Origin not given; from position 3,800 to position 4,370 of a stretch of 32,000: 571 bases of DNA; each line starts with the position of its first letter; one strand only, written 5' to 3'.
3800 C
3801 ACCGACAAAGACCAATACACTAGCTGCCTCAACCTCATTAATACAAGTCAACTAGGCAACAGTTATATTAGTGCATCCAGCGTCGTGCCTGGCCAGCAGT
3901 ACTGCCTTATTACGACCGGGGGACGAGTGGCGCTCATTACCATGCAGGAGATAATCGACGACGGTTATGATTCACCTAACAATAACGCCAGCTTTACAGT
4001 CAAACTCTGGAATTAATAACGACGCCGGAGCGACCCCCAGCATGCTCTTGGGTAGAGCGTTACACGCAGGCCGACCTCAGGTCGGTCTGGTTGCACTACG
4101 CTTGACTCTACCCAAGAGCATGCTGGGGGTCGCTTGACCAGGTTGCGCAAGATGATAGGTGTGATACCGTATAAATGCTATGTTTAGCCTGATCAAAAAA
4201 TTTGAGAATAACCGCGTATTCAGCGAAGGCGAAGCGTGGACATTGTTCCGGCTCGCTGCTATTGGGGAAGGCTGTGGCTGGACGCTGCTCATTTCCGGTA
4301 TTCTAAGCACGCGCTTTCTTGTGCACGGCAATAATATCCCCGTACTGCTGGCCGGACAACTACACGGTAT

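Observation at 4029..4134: Perfect 29-bp-stem hairpin around a 55-nt core that recurs 21 kb away inside a different, compensating stem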

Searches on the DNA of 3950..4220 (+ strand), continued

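Call 69: search_with_rna_model(model_id=R1, sources=[L067, L068, L069, L070, L071, L072, L073, L074, L075, L076, L077, L078, L079, L080, L081, L082, L083, L084, L085, L086, L087, L088, L089, L090, L091, L092, L093, L094, L095, L096, L097, L098, L099, L100, L101, L102, L103, L104, L105, L106, L107, L108, L109, L110, L111, L112, L113, L114, L115, L116, L117, L118, L119, L120, L121, L122, L123, L124, L125, L126, L127, L128, L129, L130, L131, L132, L133, L134, L135, L136, L137, L138, L139, L140, L141, L142, L143, L144, L145, L146, L147, L148, L149, L150, L151, L152, L153, L154, L155, L156], max_evalue=0.001)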
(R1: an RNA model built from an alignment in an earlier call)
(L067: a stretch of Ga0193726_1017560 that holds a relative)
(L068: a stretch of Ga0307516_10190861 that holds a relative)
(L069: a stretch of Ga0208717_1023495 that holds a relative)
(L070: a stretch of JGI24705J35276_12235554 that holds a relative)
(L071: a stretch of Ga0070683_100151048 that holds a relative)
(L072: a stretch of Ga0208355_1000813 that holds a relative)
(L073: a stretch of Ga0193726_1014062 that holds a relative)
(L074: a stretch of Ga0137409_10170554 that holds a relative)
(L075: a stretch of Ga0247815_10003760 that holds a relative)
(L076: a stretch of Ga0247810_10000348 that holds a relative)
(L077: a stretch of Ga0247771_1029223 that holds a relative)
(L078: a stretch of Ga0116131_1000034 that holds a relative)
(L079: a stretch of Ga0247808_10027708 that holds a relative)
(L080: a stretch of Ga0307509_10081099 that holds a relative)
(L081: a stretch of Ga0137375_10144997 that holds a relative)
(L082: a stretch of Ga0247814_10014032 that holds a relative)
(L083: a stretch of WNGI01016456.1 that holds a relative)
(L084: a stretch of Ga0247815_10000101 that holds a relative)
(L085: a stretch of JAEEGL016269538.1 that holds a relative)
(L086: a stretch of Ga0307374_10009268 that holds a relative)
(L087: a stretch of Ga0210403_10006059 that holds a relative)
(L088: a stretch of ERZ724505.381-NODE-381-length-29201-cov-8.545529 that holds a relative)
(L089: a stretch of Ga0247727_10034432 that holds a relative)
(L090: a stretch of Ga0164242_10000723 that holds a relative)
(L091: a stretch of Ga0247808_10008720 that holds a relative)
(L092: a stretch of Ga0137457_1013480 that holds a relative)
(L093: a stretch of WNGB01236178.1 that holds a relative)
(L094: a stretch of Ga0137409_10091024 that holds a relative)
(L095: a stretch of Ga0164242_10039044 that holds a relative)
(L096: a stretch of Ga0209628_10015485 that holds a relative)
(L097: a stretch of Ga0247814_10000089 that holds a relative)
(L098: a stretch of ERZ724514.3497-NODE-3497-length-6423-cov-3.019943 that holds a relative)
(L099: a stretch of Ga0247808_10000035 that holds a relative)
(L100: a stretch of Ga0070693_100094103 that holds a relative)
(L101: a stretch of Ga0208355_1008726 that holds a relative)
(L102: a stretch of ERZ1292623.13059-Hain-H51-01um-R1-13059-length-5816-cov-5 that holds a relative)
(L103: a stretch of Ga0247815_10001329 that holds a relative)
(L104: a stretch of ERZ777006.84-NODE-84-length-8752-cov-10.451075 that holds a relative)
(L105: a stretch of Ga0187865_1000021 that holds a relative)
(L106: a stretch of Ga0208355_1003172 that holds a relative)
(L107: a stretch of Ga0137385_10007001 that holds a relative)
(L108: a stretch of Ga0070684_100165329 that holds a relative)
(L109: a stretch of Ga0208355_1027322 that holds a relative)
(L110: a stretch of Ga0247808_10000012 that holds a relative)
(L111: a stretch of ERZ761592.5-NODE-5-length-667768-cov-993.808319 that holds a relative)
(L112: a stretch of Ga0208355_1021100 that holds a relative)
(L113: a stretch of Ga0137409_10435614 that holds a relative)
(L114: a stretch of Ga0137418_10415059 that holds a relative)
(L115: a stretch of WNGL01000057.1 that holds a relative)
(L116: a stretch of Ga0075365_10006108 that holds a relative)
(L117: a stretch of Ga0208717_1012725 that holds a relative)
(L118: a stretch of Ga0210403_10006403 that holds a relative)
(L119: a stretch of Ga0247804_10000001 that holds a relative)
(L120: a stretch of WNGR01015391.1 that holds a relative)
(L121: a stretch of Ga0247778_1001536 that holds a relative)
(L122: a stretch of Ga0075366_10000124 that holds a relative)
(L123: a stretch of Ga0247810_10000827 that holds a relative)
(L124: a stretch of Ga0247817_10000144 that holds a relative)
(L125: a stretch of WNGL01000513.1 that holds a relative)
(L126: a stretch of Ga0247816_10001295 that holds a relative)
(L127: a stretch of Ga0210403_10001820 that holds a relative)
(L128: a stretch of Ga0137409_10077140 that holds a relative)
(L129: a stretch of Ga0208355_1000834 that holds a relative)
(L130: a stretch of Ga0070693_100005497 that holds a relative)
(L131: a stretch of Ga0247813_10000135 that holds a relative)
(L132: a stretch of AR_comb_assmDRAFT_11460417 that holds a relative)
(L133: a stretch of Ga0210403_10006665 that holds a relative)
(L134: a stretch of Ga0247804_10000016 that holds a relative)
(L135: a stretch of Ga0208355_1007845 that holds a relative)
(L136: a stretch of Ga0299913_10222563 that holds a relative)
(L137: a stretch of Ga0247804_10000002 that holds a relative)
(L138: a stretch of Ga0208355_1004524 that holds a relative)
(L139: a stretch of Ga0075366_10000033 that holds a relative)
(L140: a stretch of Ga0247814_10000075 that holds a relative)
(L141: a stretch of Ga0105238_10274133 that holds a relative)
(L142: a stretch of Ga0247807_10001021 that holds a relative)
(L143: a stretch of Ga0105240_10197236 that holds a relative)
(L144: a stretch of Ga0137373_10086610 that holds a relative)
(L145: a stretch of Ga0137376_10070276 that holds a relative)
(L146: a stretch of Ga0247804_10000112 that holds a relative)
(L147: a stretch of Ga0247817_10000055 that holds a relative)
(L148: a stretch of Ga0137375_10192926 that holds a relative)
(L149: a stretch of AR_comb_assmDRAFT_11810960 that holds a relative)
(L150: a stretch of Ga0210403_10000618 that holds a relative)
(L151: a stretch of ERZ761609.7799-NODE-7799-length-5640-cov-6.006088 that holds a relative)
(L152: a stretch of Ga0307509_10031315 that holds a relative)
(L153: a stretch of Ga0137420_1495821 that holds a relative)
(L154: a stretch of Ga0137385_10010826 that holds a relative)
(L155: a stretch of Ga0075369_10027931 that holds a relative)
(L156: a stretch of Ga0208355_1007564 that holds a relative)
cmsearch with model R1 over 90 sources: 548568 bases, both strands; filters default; matches with E-value up to 0.001: 95.
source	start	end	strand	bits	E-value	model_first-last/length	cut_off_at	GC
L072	10478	10582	-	119.5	2.8e-30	1-105/105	no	0.56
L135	2776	2880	-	117.8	7.9e-30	1-105/105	no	0.61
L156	1452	1556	+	117.7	8.5e-30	1-105/105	no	0.56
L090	1679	1783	-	116.2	2.3e-29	1-105/105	no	0.69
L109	271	375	+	112.8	2.1e-28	1-105/105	no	0.61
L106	125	229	+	112.5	2.5e-28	1-105/105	no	0.51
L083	1683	1787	+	112.2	3.2e-28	1-105/105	no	0.63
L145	182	286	-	112.2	3.2e-28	1-105/105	no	0.63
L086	7684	7788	-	108.9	2.6e-27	1-105/105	no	0.61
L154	7020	7124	+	106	1.8e-26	1-105/105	no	0.62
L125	9866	9969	+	101.2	4.1e-25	1-105/105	no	0.6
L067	988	1093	-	100.9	4.9e-25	1-105/105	no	0.56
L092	263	367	+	100.5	6.4e-25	1-105/105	no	0.53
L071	2093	2196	-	100.1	8.3e-25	1-105/105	no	0.6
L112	1297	1401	+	99.3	1.4e-24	1-105/105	no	0.54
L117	631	735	+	94.6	3e-23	1-105/105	no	0.58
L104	5528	5638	-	93.4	6.4e-23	1-105/105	no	0.59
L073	2178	2283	+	93.1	8.1e-23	1-105/105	no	0.51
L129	4260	4364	+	91.4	2.5e-22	1-105/105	no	0.54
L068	585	687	+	90.4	4.7e-22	1-105/105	no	0.48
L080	2315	2432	-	89.4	8.8e-22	1-105/105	no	0.56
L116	1358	1462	+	84.6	2.1e-20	1-105/105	no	0.58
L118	453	560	+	83.1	5.3e-20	1-105/105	no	0.53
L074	583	698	-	81.3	1.7e-19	1-105/105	no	0.42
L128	1737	1841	-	80.4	3.1e-19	1-105/105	no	0.53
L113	125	231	+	80.1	3.9e-19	1-105/105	no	0.41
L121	5277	5392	-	79.3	6.3e-19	1-105/105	no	0.54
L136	947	1045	-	78.6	1e-18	1-105/105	no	0.59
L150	2484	2591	-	78.1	1.4e-18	1-105/105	no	0.56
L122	7109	7223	+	78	1.5e-18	1-105/105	no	0.55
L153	2324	2436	+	77.2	2.5e-18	1-105/105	no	0.48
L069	1235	1335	-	77.1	2.8e-18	1-105/105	no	0.6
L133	5790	5896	+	76.8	3.2e-18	1-105/105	no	0.56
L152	5116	5234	-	75.5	7.7e-18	1-105/105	no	0.57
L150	3933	4040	+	74.3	1.7e-17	1-105/105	no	0.49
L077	302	406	+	73.1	3.6e-17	1-105/105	no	0.57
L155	1361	1468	-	73.1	3.7e-17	1-105/105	no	0.58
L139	3237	3351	-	72.9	4.2e-17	1-105/105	no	0.48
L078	1880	1971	+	72.7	4.7e-17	1-105/105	no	0.5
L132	983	1080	-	72.3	5.9e-17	1-105/105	no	0.56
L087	7731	7837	-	71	1.4e-16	1-105/105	no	0.54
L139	1657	1770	+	70.9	1.5e-16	1-105/105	no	0.4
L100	596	699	+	70.3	2.3e-16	1-105/105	no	0.57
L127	1330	1436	-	70.2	2.3e-16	1-105/105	no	0.51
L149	122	220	+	70.1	2.6e-16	1-105/105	no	0.53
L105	896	987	-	70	2.7e-16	1-105/105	no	0.49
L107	1530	1637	-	68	1e-15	1-105/105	no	0.52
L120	2202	2309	-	68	1e-15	1-105/105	no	0.52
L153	1843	1955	-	67.8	1.1e-15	1-105/105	no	0.45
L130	5123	5226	+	65.9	3.8e-15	1-105/105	no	0.6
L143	226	332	-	65.3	5.7e-15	1-105/105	no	0.59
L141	1114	1204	+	65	7.2e-15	15-91/105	no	0.52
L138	2810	2868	-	64.3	1.1e-14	24-82/105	no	0.59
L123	286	403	+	63.6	1.8e-14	1-105/105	no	0.46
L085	3941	4057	-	60.9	1e-13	1-105/105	no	0.42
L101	1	77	+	60.7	1.2e-13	28-105/105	5'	0.58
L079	522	639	-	60.5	1.3e-13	1-105/105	no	0.33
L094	970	1088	+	60.2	1.6e-13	1-105/105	no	0.53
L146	7422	7538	-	58.3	5.8e-13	1-105/105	no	0.46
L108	697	797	-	57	1.3e-12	1-105/105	no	0.48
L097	3511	3624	-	54.7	5.7e-12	1-105/105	no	0.39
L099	2575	2692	+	54.6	6.2e-12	1-105/105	no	0.41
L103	3590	3703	-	54.5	6.4e-12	1-105/105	no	0.4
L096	5036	5143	-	54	9e-12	1-105/105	no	0.43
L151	849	964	+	53.8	1.1e-11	1-105/105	no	0.5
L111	2101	2216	+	53.8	1.1e-11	1-105/105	no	0.51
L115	4090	4192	+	53.3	1.4e-11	1-105/105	no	0.58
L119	9224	9341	+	53.1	1.6e-11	1-105/105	no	0.43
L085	5741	5831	-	52.3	2.8e-11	1-105/105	no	0.47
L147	3944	4059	-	51.6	4.3e-11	1-105/105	no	0.31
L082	2332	2449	-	51.3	5.5e-11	1-105/105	no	0.44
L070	3949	4041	+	50.8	7.5e-11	1-105/105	no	0.46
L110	2051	2165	+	50.6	8.3e-11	1-105/105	no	0.33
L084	1022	1138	+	49.5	1.7e-10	1-105/105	no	0.44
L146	7265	7381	+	48.3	3.7e-10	1-105/105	no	0.44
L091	4309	4425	-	48.2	4e-10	1-105/105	no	0.38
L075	610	727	+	48.2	4.1e-10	1-105/105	no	0.45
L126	9182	9300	-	47.9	5e-10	1-105/105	no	0.44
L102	1700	1787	+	47.3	7.3e-10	1-105/105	no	0.47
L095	4256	4376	-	46.4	1.3e-09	1-105/105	no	0.38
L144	444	494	+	45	3.1e-09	29-78/105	no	0.63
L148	499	549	-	45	3.1e-09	29-78/105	no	0.63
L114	351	463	-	44.5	4.4e-09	1-105/105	no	0.58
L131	2747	2865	+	43.7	7.5e-09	1-105/105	no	0.4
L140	984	1102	+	43.7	7.5e-09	1-105/105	no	0.4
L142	1402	1517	-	43.2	1.1e-08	1-105/105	no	0.37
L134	5103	5215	-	42.4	1.8e-08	1-105/105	no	0.39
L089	2763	2873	+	42.3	1.9e-08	1-105/105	no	0.59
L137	1332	1446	-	41.8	2.6e-08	1-105/105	no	0.37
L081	1577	1630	+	41.2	3.9e-08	27-79/105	no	0.57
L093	719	772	-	41.2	3.9e-08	27-79/105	no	0.57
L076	951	1068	-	40.9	4.7e-08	1-105/105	no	0.38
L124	13409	13526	-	40.9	4.7e-08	1-105/105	no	0.38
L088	961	1070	-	28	0.00021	1-105/105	no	0.46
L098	1002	1111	-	28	0.00021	1-105/105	no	0.46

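Call 77: search_with_rna_model(model_id=R1, sources=[window, L001, L002, L003, L004, L005, L006, L007, L008, L009, L010, L011, L012, L013, L014, L015, L016, L017, L018, L019, L021, L022, L023, L024, L025, L026, L027, L028, L029, L030, L031, L032, L033, L034, L035, L036, L037, L038, L039, L040, L041, L042, L044, L045, L046, L047, L048, L049, L050, L051, L052, L053, L054, L055, L056, L057, L058, L059, L060, L061, L062, L063, L067, L070, L073, L075, L076, L077, L079, L080, L083, L084, L085, L089, L090, L091, L092, L094, L095, L096, L097, L099, L100, L104, L107, L108, L110, L113, L114, L115, L116, L119, L121, L123, L125, L126, L128, L130, L131, L132], max_evalue=1e-9, make_alignment=true)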
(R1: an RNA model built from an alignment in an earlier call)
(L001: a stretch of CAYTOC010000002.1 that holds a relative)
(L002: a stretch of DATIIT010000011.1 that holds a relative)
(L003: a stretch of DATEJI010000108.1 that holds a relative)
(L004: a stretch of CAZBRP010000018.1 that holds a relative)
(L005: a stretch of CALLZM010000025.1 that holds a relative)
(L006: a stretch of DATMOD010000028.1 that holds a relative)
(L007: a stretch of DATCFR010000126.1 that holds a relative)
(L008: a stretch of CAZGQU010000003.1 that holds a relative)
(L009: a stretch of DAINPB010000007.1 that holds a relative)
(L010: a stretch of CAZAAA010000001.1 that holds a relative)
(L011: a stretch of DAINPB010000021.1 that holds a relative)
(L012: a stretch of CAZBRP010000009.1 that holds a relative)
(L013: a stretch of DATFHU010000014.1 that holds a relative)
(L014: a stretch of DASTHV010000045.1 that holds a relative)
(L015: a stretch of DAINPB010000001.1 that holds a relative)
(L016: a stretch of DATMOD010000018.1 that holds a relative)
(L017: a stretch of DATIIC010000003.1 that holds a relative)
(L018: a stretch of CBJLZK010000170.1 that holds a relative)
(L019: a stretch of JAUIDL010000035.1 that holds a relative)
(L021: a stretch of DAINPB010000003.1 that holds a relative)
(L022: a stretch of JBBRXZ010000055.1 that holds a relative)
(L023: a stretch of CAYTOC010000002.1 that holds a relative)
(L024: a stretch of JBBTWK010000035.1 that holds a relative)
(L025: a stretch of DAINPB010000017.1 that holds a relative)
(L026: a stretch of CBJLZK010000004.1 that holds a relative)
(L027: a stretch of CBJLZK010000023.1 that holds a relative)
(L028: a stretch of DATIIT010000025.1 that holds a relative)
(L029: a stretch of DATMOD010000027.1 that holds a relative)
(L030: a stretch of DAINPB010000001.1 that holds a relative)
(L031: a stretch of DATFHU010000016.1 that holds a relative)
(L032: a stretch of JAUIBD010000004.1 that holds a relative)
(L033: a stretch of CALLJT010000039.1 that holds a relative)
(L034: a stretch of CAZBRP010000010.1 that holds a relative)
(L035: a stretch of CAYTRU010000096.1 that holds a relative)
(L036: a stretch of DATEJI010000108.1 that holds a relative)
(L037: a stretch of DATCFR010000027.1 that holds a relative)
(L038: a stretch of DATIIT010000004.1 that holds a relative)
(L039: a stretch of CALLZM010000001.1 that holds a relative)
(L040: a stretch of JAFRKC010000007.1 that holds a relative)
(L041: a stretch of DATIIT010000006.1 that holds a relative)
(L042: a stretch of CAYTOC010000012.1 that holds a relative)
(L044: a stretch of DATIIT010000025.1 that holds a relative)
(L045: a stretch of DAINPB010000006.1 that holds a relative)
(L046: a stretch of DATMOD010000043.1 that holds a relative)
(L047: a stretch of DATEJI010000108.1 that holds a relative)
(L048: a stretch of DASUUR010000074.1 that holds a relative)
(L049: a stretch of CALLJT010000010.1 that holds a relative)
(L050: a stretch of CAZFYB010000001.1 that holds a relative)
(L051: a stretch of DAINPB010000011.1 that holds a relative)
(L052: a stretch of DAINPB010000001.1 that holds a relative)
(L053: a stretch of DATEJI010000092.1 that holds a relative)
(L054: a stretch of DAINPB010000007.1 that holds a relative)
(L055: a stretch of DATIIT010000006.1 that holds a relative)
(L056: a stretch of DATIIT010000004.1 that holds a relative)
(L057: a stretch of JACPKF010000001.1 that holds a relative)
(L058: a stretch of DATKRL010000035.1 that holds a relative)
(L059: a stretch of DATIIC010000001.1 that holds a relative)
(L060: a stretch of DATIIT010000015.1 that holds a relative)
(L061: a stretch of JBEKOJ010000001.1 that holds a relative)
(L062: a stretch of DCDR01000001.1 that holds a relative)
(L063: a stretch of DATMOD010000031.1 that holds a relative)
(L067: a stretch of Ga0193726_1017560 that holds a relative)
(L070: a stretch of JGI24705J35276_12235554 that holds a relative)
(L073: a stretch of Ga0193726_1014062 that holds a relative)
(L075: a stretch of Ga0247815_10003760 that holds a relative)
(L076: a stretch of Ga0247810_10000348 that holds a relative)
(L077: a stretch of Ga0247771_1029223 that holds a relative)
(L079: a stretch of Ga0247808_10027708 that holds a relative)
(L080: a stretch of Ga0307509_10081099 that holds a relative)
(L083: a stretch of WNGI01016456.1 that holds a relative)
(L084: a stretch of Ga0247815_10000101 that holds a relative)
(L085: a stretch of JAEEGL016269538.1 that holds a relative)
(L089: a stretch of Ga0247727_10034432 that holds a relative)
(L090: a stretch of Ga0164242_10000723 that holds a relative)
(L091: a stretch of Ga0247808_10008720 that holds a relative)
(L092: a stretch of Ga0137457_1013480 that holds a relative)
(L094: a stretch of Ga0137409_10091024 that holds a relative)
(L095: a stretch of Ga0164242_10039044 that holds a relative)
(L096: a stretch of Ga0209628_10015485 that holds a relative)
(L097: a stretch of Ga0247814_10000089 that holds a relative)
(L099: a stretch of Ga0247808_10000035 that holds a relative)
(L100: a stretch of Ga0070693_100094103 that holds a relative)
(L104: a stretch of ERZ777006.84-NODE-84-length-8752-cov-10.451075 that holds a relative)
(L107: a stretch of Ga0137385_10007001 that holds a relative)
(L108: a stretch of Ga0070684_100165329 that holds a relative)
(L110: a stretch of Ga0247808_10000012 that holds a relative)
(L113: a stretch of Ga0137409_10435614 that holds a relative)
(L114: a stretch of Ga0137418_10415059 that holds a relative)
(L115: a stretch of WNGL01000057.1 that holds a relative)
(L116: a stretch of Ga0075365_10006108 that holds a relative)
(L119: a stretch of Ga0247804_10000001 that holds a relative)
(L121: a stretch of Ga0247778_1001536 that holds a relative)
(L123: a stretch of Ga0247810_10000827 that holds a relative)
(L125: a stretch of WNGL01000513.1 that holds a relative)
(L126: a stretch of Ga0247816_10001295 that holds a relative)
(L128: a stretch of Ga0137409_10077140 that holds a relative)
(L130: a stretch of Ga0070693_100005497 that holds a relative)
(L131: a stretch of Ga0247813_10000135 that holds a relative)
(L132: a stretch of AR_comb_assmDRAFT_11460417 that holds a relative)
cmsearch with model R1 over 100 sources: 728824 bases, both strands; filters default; matches with E-value up to 1e-9: 102.
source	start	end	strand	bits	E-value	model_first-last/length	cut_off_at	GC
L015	2747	2851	+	119.5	3.7e-30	1-105/105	no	0.56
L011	3674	3778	-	117.8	1.1e-29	1-105/105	no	0.61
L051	4852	4956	+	117.7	1.1e-29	1-105/105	no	0.56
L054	4218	4322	-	117.6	1.2e-29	1-105/105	no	0.63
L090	1679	1783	-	116.2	3e-29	1-105/105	no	0.69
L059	1165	1269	-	115.7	4.3e-29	1-105/105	no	0.55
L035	3223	3327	+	114.9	7.3e-29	1-105/105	no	0.5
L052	6806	6910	-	112.8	2.7e-28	1-105/105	no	0.61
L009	7874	7978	-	112.5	3.3e-28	1-105/105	no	0.51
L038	5660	5762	+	112.5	3.4e-28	1-105/105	no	0.56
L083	1683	1787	+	112.2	4.3e-28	1-105/105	no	0.63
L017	33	137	-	109.4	2.5e-27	1-105/105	no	0.6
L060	497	599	-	109.2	2.9e-27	1-105/105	no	0.53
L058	1980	2084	-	108.9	3.5e-27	1-105/105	no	0.61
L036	1943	2045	-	105.5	3.2e-26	1-105/105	no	0.49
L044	4383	4485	-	104.8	5.3e-26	1-105/105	no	0.56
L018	2263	2370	-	104.5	6.2e-26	1-105/105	no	0.59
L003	1114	1216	-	102.5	2.3e-25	1-105/105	no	0.58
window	4029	4134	+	102.3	2.6e-25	1-105/105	no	0.61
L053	5391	5493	+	102.3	2.6e-25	1-105/105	no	0.51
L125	9866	9969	+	101.2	5.4e-25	1-105/105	no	0.6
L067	988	1093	-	100.9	6.5e-25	1-105/105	no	0.56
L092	263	367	+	100.5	8.5e-25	1-105/105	no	0.53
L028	2236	2339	-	100.2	1e-24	1-105/105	no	0.62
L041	2983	3085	-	100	1.2e-24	1-105/105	no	0.49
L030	4770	4874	+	99.3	1.8e-24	1-105/105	no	0.54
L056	4917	5018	-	99.2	2e-24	1-105/105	no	0.55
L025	5620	5724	+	97.8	4.9e-24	1-105/105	no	0.64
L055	7318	7420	-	97.4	6.4e-24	1-105/105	no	0.49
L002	2720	2822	+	97.4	6.5e-24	1-105/105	no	0.66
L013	1968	2072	+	95.7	2e-23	1-105/105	no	0.56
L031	654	758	-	94.9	3.2e-23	1-105/105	no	0.57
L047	5371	5480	+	94.8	3.5e-23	1-105/105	no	0.6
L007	6296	6400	-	94.6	4e-23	1-105/105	no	0.58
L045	1538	1642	+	93.5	8.4e-23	1-105/105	no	0.6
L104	5528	5638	-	93.4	8.5e-23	1-105/105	no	0.59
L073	2178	2283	+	93.1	1.1e-22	1-105/105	no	0.51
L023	7790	7895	-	92.2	1.9e-22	1-105/105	no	0.53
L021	3197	3301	-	91.4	3.3e-22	1-105/105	no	0.54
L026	6732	6840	-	90.5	5.7e-22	1-105/105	no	0.5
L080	2315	2432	-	89.4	1.2e-21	1-105/105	no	0.56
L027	5953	6060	+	88.9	1.7e-21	1-105/105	no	0.47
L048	1134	1238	+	86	1.1e-20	1-105/105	no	0.44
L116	1358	1462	+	84.6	2.8e-20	1-105/105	no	0.58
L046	5733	5840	+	83.1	7.1e-20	1-105/105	no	0.53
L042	7465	7569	-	81.8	1.6e-19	1-105/105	no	0.55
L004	2450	2565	+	81.3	2.3e-19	1-105/105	no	0.47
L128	1737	1841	-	80.4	4.1e-19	1-105/105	no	0.53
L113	125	231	+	80.1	5.1e-19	1-105/105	no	0.41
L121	5277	5392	-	79.3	8.4e-19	1-105/105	no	0.54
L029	1383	1490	+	78.1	1.9e-18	1-105/105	no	0.56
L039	547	658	+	77.5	2.8e-18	1-105/105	no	0.54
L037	2941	3041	+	77.1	3.7e-18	1-105/105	no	0.6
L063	456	562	+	76.8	4.2e-18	1-105/105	no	0.56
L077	302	406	+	73.1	4.8e-17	1-105/105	no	0.57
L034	4380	4495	-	72.7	6.2e-17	1-105/105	no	0.52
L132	983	1080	-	72.3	7.9e-17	1-105/105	no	0.56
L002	6784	6871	+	72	9.8e-17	1-90/105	3'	0.56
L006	379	486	-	71.8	1.1e-16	1-105/105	no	0.46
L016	2343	2449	+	71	1.9e-16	1-105/105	no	0.54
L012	30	148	-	70.6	2.4e-16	1-105/105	no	0.43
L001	3933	4039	-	70.3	3e-16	1-105/105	no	0.54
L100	596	699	+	70.3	3e-16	1-105/105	no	0.57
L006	4159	4265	+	70.2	3.1e-16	1-105/105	no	0.51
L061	3146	3237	-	70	3.7e-16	1-105/105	no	0.49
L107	1530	1637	-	68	1.4e-15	1-105/105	no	0.52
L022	5591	5702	-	67.8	1.5e-15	1-105/105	no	0.42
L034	2774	2889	+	67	2.6e-15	1-105/105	no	0.48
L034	2724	2930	-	66.4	3.8e-15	1-105/105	no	0.45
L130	5123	5226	+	65.9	5.1e-15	1-105/105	no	0.6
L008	204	305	+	65.8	5.7e-15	1-105/105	no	0.49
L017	1977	2116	-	65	9.5e-15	1-105/105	no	0.52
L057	6841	6945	+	64.8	1.1e-14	1-105/105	no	0.48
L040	7370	7487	-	64.5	1.3e-14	1-105/105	no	0.32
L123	286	403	+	63.6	2.4e-14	1-105/105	no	0.46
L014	6634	6737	-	63.5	2.6e-14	1-105/105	no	0.59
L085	3941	4057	-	60.9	1.4e-13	1-105/105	no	0.42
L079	522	639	-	60.5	1.7e-13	1-105/105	no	0.33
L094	970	1088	+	60.2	2.1e-13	1-105/105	no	0.53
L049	7075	7186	-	59.1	4.4e-13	1-105/105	no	0.55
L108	697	797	-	57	1.7e-12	1-105/105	no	0.48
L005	6684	6794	+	55.5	4.5e-12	1-105/105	no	0.5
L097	3511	3624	-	54.7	7.6e-12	1-105/105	no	0.39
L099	2575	2692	+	54.6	8.2e-12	1-105/105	no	0.41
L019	43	163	+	54.2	1.1e-11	1-105/105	no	0.45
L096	5036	5143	-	54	1.2e-11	1-105/105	no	0.43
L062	5962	6077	-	53.8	1.4e-11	1-105/105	no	0.51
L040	7859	7972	-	53.6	1.6e-11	1-105/105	no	0.42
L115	4090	4192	+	53.3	1.9e-11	1-105/105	no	0.58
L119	9224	9341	+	53.1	2.1e-11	1-105/105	no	0.43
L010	5777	5884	+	52.6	3e-11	1-105/105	no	0.47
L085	5741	5831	-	52.3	3.8e-11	1-105/105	no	0.47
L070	3949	4041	+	50.8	1e-10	1-105/105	no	0.46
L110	2051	2165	+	50.6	1.1e-10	1-105/105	no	0.33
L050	2390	2508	+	50.4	1.3e-10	1-105/105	no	0.41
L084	1022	1138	+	49.5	2.3e-10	1-105/105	no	0.44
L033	208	317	+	49.1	2.9e-10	1-105/105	no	0.53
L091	4309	4425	-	48.2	5.4e-10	1-105/105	no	0.38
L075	610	727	+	48.2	5.5e-10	1-105/105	no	0.45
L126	9182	9300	-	47.9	6.7e-10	1-105/105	no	0.44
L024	7254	7341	+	47.3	9.7e-10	1-105/105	no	0.47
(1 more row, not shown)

Alignment A4: 102 matches aligned to the model, 235 columns, each read 5' to 3' on its own strand. Consensus structure (alignment columns), stored with it:
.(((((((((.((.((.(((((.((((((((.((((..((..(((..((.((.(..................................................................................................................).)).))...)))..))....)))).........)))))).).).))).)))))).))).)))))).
